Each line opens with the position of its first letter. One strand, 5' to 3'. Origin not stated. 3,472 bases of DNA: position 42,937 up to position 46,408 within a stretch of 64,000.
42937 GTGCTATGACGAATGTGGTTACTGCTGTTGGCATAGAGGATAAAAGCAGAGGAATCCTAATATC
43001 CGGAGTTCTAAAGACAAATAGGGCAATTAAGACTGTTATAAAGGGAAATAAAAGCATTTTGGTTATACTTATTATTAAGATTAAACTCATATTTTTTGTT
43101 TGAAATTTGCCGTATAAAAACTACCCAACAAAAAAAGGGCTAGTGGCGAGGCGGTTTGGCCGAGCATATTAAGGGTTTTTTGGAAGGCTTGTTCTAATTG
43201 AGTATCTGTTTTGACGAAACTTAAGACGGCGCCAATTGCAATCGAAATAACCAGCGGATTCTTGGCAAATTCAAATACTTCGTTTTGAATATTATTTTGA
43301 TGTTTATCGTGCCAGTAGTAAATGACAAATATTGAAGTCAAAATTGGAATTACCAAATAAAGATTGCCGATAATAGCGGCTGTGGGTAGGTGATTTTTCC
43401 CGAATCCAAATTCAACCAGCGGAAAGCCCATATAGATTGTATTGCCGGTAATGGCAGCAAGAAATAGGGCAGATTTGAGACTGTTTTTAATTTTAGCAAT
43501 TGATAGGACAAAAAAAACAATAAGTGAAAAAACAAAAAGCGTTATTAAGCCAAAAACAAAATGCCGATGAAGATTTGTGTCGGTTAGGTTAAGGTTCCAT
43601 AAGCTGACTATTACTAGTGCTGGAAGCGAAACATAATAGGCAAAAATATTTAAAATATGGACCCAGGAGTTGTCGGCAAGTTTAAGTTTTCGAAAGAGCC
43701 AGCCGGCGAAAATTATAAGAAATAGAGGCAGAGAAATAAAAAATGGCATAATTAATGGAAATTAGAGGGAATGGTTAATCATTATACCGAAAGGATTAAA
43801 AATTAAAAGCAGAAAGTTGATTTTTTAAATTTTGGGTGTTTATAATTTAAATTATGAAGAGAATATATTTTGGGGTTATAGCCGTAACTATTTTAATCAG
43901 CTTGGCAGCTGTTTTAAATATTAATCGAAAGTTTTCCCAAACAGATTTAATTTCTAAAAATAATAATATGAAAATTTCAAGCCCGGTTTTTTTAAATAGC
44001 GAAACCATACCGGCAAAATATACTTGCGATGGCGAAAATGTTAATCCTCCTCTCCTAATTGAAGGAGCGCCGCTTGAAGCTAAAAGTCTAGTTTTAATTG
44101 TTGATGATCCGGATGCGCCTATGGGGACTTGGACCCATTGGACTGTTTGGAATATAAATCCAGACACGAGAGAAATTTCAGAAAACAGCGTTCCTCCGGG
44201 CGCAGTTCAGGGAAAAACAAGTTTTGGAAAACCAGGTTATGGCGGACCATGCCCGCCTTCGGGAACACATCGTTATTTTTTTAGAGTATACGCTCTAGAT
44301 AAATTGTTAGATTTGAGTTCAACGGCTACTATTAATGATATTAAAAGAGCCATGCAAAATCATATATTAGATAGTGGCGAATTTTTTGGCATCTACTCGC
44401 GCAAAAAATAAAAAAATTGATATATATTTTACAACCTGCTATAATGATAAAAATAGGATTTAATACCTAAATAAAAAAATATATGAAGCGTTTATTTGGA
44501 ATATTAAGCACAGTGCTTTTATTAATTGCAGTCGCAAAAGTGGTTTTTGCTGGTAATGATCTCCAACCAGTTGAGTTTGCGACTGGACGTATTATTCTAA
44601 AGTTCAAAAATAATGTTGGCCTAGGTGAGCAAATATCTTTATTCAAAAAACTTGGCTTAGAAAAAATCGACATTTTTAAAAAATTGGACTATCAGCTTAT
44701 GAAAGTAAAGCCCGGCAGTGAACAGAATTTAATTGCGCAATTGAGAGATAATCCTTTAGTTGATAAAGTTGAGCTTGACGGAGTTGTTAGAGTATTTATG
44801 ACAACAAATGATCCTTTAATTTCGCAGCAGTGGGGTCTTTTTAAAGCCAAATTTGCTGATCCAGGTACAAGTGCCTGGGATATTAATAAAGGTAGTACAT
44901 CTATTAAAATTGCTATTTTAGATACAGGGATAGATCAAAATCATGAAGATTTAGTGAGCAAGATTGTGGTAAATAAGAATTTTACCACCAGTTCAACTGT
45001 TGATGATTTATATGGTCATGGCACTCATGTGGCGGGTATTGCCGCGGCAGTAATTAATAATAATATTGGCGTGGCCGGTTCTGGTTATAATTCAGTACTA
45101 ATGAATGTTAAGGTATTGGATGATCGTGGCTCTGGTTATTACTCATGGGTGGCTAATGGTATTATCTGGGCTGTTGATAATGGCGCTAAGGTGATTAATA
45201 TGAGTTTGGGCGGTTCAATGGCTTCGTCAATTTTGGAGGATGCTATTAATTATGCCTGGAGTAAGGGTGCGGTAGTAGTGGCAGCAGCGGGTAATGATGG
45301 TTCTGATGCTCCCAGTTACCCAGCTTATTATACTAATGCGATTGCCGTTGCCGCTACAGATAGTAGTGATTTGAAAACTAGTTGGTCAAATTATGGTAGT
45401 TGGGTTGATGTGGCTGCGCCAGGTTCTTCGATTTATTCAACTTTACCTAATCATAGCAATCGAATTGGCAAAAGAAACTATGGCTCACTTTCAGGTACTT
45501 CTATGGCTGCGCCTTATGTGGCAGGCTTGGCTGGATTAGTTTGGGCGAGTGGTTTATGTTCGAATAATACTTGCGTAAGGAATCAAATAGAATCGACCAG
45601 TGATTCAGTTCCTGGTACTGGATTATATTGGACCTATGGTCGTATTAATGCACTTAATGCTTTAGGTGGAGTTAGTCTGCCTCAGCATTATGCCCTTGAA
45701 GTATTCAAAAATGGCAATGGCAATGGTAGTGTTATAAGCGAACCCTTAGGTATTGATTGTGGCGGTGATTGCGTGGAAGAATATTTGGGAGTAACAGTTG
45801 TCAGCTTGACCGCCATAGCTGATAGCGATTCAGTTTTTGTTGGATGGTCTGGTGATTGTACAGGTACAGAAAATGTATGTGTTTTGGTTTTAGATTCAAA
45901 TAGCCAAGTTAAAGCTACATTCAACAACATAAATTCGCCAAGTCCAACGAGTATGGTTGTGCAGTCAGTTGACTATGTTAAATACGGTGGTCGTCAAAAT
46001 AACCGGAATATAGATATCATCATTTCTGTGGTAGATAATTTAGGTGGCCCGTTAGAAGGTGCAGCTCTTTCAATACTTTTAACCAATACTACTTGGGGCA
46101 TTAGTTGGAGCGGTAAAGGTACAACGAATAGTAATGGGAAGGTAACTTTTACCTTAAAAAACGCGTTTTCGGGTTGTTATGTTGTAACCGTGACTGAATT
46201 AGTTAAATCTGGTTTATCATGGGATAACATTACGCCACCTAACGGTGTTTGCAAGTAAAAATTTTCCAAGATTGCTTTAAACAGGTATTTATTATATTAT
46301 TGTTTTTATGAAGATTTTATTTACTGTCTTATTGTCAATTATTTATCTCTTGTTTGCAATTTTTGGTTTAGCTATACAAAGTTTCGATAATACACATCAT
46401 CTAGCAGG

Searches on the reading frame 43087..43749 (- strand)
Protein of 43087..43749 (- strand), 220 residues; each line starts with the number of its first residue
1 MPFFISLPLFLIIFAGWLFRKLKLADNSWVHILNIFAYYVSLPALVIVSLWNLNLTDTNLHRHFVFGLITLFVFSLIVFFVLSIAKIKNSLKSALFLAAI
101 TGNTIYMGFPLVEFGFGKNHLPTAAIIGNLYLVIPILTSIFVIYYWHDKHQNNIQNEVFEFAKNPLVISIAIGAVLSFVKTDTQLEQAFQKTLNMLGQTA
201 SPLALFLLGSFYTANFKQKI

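Call 63: search_protein_families(library=pfam, proteins=[window:43087-43749:-], max_evalue=0.00001)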
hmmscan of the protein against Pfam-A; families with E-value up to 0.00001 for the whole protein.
window:43087-43749:- (220 aa): 1 family
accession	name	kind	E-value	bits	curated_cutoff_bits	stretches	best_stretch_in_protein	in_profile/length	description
PF03547.23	Mem_trans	-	1.1e-17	64.2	25.7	1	7-211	7-251/343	Membrane transport protein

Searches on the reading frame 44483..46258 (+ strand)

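Call 10: search_protein_families(library=pfam, proteins=[window:44483-46258:+], max_evalue=0.00001)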
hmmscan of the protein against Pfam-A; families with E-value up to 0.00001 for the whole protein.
window:44483-46258:+ (591 aa): 4 families
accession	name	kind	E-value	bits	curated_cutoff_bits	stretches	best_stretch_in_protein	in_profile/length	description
PF00082.27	Peptidase_S8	-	1.1e-51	176.3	21.8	1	140-373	3-273/288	Subtilase family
PF18998.6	Flg_new_2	-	3.9e-08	33.6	23.6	1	434-483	19-72/73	Divergent InlB B-repeat domain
PF22148.1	Fervidolysin_NPro-like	-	2.8e-06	28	21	1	26-98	9-80/81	Fervidolysin N-terminal prodomain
PF02369.22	Big_1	-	3.1e-06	27.6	34.9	0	508-571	17-79/93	Bacterial Ig-like domain (group 1)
